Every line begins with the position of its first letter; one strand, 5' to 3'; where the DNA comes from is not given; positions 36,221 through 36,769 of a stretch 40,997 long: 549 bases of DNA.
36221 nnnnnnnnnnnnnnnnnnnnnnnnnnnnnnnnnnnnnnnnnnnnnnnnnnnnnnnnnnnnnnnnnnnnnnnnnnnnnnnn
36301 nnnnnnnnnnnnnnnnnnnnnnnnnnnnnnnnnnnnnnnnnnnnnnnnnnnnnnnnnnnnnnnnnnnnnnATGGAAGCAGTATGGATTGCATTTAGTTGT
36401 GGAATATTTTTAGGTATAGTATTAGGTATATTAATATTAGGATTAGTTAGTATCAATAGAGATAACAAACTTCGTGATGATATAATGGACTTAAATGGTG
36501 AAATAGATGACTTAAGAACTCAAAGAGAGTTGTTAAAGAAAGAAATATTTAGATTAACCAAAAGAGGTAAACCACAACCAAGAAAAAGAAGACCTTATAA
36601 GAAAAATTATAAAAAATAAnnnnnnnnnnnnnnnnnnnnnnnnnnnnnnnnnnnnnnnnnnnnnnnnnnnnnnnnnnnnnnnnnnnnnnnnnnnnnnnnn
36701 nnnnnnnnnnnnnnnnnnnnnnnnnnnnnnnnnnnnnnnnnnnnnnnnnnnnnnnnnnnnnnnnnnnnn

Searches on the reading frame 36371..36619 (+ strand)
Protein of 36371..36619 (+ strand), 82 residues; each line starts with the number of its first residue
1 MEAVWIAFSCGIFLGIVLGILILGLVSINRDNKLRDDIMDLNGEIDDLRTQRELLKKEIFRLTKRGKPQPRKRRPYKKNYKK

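Call 91: search_protein_families(library=pfam, proteins=[window:36371-36619:+], max_evalue=0.01)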
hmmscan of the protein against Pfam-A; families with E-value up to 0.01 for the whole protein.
window:36371-36619:+ (82 aa): 2 families
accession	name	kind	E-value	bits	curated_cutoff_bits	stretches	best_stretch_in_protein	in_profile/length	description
PF23884.1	DUF7237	-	0.00015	22.3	27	1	13-56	7-51/77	Family of unknown function (DUF7237)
PF04977.20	DivIC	-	0.00022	21.4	28.9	1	13-64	1-52/80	Septum formation initiator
